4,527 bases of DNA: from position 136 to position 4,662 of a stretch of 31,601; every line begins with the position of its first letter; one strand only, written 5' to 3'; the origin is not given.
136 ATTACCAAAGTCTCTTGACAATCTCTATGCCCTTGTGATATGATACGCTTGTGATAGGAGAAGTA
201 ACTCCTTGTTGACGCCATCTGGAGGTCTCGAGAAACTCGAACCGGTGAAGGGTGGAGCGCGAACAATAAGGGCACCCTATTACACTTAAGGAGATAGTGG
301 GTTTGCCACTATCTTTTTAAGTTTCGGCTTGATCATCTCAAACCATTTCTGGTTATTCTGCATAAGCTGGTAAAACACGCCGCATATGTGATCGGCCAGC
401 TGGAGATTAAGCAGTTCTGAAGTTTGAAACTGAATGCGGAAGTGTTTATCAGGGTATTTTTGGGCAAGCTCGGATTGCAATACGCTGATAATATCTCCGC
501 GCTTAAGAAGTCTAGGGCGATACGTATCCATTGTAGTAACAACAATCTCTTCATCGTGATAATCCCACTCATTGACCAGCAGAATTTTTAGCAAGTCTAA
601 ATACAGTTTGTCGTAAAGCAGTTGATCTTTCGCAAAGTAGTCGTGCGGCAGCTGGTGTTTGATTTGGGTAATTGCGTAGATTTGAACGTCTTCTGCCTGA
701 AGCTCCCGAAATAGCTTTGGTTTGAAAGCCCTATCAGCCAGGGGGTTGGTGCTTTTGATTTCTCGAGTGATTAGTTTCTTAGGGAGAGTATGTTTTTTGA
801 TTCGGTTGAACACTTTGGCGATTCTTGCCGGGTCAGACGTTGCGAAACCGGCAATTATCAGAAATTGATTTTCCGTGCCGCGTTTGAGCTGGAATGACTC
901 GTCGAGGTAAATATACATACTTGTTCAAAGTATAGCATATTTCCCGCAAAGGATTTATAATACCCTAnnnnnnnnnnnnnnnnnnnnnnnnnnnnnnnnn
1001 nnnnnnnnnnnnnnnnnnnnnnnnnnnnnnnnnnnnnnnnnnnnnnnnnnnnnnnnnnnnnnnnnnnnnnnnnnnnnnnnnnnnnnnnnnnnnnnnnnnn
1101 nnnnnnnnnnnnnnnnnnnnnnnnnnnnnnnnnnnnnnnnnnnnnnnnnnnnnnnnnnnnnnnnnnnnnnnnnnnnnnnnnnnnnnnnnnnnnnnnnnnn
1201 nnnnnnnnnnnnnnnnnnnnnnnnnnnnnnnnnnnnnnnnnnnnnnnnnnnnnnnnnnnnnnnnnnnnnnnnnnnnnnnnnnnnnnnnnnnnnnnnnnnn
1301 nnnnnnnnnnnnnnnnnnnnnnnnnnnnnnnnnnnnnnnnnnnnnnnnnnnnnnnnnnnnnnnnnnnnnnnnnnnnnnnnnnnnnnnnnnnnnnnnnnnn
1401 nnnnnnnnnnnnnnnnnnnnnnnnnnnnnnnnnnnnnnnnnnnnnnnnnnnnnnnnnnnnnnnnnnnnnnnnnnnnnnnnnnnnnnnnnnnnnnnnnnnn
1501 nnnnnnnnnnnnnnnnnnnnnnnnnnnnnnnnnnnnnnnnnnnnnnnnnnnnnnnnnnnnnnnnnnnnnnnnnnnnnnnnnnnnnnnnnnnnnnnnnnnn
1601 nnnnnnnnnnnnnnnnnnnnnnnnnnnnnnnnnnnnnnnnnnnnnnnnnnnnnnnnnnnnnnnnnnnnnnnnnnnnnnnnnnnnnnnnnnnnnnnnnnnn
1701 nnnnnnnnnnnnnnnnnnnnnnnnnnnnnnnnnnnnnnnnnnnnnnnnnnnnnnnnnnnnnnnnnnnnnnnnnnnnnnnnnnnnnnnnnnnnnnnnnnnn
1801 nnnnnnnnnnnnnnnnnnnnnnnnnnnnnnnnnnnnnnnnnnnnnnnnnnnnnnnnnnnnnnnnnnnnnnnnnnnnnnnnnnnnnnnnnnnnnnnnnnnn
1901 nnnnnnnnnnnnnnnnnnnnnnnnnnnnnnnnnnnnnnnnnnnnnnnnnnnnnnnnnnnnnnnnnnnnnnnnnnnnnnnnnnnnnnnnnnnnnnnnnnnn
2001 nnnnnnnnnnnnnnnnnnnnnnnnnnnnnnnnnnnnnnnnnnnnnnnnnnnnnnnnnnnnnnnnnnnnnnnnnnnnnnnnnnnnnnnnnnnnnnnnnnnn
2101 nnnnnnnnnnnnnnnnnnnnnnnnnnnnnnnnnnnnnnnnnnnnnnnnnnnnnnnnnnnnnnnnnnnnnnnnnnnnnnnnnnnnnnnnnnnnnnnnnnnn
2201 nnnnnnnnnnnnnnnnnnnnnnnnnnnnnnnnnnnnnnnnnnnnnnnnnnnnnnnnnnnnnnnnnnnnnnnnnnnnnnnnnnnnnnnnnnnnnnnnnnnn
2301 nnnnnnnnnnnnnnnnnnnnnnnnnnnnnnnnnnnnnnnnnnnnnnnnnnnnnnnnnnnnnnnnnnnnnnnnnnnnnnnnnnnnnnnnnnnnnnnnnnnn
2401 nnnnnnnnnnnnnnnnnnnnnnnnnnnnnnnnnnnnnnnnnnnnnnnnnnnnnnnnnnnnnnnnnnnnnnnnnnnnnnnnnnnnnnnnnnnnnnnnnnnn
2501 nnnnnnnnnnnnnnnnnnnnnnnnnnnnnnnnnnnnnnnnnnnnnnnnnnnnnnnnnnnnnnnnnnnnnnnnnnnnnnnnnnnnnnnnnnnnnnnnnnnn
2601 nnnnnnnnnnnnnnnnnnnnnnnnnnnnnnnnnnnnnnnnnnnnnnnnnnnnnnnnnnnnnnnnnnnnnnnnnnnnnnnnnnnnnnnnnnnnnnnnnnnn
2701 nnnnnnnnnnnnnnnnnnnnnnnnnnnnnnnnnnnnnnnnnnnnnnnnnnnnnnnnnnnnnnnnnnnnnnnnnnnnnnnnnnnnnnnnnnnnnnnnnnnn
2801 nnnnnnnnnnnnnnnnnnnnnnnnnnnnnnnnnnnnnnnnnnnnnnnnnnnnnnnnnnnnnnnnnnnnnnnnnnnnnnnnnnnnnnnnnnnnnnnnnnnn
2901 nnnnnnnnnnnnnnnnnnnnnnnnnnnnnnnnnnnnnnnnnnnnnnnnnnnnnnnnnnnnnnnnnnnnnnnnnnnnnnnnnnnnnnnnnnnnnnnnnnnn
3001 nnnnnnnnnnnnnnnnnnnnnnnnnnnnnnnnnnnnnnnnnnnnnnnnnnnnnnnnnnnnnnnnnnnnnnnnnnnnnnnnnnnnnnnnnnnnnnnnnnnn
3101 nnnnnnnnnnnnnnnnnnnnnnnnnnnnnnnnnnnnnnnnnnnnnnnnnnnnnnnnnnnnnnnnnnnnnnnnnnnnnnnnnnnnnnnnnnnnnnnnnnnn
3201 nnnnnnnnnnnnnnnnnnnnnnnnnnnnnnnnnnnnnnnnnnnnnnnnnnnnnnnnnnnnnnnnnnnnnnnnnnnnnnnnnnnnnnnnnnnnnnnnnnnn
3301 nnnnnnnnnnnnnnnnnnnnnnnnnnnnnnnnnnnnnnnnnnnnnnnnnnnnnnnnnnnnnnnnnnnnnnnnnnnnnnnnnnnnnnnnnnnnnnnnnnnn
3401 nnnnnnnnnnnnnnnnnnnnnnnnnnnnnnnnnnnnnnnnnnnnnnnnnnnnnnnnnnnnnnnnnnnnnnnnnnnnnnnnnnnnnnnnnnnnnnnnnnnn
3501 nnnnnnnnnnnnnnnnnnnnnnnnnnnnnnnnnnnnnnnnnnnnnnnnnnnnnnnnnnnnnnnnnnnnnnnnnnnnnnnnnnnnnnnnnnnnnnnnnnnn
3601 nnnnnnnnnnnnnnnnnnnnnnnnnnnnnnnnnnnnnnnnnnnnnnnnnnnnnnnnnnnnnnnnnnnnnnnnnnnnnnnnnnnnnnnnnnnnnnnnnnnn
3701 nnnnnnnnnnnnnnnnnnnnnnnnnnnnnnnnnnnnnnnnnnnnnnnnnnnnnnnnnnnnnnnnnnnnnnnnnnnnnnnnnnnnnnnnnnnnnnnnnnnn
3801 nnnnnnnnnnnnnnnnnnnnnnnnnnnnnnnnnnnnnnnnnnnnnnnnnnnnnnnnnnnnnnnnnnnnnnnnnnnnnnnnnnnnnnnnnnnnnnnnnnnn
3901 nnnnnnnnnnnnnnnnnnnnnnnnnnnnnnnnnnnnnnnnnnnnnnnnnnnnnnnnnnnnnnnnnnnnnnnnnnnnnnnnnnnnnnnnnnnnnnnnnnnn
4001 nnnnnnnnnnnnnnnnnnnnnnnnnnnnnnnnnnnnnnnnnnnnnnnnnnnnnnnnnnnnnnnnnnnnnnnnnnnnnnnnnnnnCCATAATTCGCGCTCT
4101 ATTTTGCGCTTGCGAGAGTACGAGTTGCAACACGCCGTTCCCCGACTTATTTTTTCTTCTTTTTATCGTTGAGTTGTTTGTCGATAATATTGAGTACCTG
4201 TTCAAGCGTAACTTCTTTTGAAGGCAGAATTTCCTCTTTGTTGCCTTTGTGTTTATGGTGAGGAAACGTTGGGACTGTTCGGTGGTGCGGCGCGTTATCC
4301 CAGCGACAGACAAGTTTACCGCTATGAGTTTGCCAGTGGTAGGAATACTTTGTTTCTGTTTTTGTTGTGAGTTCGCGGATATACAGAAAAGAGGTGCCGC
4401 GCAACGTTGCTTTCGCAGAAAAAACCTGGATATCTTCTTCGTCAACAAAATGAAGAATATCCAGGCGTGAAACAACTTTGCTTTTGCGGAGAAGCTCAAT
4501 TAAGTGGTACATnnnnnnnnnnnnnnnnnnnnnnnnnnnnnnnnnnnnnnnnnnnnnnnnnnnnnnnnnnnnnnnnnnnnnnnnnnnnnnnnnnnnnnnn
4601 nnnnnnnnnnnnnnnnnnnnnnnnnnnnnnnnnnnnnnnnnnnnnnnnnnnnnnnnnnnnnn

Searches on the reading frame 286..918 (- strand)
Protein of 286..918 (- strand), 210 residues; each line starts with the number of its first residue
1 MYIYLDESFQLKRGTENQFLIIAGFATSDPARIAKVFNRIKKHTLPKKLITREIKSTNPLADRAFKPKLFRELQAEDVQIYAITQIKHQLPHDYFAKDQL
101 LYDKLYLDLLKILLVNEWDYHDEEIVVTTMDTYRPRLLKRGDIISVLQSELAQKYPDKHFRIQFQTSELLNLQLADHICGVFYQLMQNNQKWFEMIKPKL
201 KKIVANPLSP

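Call 38: search_protein_families(library=pfam, proteins=[window:286-918:-], max_evalue=0.01)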
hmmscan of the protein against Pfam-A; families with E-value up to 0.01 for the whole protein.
window:286-918:- (210 aa): 1 family
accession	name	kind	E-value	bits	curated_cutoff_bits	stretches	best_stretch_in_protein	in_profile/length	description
PF12686.12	DUF3800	-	1.2e-06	29.8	21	1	2-184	1-148/149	Protein of unknown function (DUF3800)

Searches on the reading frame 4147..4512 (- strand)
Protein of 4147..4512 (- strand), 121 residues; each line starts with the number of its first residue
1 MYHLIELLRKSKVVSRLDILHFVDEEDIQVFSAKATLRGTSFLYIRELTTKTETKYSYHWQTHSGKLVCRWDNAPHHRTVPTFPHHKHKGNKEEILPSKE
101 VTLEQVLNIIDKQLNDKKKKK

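Call 38: search_protein_families(library=pfam, proteins=[window:4147-4512:-], max_evalue=0.01)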
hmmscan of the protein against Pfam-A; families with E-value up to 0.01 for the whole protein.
window:4147-4512:- (121 aa): 1 family
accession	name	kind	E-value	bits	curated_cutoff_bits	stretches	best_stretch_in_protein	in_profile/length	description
PF20126.4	TumE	-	9.3e-25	86.9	23.4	1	36-114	2-80/81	Toxin TumE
